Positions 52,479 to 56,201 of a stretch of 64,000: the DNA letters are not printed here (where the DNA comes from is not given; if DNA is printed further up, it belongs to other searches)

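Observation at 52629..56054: Intact CheY-like receiver domain embedded inside a tandem HdrA-like flavoprotein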

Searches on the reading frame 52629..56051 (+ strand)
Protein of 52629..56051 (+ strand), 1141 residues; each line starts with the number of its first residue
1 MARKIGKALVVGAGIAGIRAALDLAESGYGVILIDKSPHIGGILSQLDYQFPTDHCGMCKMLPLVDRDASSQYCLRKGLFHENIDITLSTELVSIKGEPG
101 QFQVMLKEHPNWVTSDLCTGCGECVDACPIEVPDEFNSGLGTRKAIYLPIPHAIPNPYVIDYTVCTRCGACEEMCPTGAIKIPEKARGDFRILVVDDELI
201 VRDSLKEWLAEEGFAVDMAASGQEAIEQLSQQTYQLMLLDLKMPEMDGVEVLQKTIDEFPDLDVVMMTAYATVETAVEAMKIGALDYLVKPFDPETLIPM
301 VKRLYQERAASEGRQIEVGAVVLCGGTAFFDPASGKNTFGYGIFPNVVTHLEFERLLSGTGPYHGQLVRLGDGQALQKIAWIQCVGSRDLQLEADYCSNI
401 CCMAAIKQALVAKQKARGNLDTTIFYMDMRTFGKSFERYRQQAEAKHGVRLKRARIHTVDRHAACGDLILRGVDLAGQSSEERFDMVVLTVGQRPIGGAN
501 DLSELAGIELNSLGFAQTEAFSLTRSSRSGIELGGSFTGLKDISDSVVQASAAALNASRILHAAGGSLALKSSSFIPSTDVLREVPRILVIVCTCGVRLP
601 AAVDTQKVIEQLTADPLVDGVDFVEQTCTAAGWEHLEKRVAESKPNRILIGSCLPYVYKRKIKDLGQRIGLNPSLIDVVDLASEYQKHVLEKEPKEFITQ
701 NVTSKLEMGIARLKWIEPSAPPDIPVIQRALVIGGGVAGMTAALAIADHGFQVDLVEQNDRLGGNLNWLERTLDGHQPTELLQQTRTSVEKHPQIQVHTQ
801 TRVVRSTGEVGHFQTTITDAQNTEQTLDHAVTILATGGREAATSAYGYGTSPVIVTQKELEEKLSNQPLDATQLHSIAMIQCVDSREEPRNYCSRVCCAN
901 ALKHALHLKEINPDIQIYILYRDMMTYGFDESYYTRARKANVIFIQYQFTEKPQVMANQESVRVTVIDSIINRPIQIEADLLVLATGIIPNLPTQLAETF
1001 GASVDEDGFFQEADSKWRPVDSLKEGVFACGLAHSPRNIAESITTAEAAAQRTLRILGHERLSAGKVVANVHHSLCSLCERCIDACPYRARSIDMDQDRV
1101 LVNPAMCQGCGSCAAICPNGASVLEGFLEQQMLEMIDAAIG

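Call 3: search_protein_families(library=pfam, proteins=[window:52629-56051:+], max_evalue=0.01)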
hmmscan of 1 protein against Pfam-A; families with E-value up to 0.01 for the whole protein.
window:52629-56051:+ (1141 aa): 29 families (the best 25 are shown)
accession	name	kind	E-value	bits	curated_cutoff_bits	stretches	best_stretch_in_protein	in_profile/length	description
PF00072.30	Response_reg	-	1.3e-30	106.3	30.2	1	192-301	1-110/111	Response regulator receiver domain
PF07992.20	Pyr_redox_2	-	2.3e-25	90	26.1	3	730-848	3-119/291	Pyridine nucleotide-disulphide oxidoreductase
PF00037.32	Fer4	-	2e-22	78.5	21.1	4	158-181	1-24/24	4Fe-4S binding domain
PF13237.11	Fer4_10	-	1.2e-17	64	25.5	3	1073-1118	6-53/53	4Fe-4S dicluster domain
PF13450.12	NAD_binding_8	-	2.8e-17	63.2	21.9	2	732-766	1-35/68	NAD(P)-binding Rossmann-like domain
PF12831.13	FAD_oxidored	-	4.7e-15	56.2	27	2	731-766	3-38/416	FAD dependent oxidoreductase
PF12838.12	Fer4_7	-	9e-15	55.3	27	3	1076-1121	2-52/52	4Fe-4S dicluster domain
PF00890.30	FAD_binding_2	-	2.4e-14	53.8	20.4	2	730-777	2-49/414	FAD binding domain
PF13187.11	Fer4_9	-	1.2e-12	48.1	27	2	118-180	2-52/52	4Fe-4S dicluster domain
PF13484.11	Fer4_16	-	4.5e-12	47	30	1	165-185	2-21/66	4Fe-4S double cluster binding domain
PF01266.30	DAO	-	2.4e-10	40.9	27.9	2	730-764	2-37/353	FAD dependent oxidoreductase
PF12797.12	Fer4_2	-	9.1e-10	38.3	24.5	2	114-129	6-21/22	4Fe-4S binding domain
PF03486.20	HI0933_like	-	1.5e-09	38.1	50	1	730-764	3-37/244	HI0933-like protein Rossmann domain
PF00070.33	Pyr_redox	-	1.8e-09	38.4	22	1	729-807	1-67/82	Pyridine nucleotide-disulphide oxidoreductase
PF01134.28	GIDA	-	1.9e-09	37.5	22.1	2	731-759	3-31/391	Glucose inhibited division protein A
PF12837.12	Fer4_6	-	2.7e-07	30.7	25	3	1100-1121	2-23/24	4Fe-4S binding domain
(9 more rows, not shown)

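Call 4: search_protein_families(library=ncbifam, proteins=[window:52629-56051:+], max_evalue=0.01)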
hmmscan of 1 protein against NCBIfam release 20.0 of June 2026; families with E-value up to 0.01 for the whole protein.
window:52629-56051:+ (1141 aa): 302 families (the best 25 are shown)
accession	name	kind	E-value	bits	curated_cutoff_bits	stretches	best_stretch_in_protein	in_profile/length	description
NF040770.1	hetero_SS_HdrA2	exception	2.4e-209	697.3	1100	4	821-1139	310-640/777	CoB-CoM heterodisulfide reductase HdrA2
NF041778.1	hetero_SS_HdrA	equivalog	5.8e-164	546.9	1400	4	827-1136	326-647/771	ferredoxin:CoB-CoM heterodisulfide reductase subunit HdrA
NF041891.1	hdrA_Methbact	equivalog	2.1e-158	528.9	1300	4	828-1138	314-634/762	ferredoxin:CoB-CoM heterodisulfide reductase subunit HdrA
NF008469.0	PRK11361.1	equivalog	1.2e-29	103.3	714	1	191-309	6-124/461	acetoacetate metabolism transcriptional regulator AtoC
NF007689.0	PRK10365.1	equivalog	1.8e-26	92.9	760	1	187-301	3-117/441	sigma-54-dependent response regulator transcription factor ZraR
NF006900.1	PRK09390.1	equivalog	2.5e-26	92.5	255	1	191-315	6-130/203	response regulator FixJ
TIGR01818.1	ntrC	equivalog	2.1e-25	89.5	558.6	1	192-315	1-124/463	nitrogen regulation protein NR(I)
NF041946.1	LuxO_transreg_Vib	equivalog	4.7e-24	85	800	1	195-309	2-116/463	quorum-sensing sigma-54 dependent transcriptional regulator LuxO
NF051870.1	NAssimRespRegNtrX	equivalog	4.4e-23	81.9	600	1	192-305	4-119/452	nitrogen assimilation response regulator NtrX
NF045944.1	ResRegRpaBCyano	equivalog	1.9e-22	79.8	330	1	193-308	1-115/229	response regulator transcription factor RpaB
NF053512.1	nitric_RR_NosR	exception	2.1e-22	79.8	400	1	192-312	1-122/422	response regulator c-di-GMP phosphodiesterase, NosR family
NF041734.1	resp_reg_RppA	equivalog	3.4e-22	78.9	250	1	191-324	2-137/229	two-component system response regulator RppA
NF040689.1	MtrAB_MtrA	equivalog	5.3e-22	78.2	300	1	192-322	1-130/219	MtrAB system response regulator MtrA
TIGR01387.1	cztR_silR_copR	subfamily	6.7e-22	78.2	279.2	1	192-318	1-127/218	heavy metal response regulator transcription factor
NF012227.0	AdeR_RR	equivalog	2.1e-21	76.5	340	1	189-306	11-127/239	efflux system response regulator transcription factor AdeR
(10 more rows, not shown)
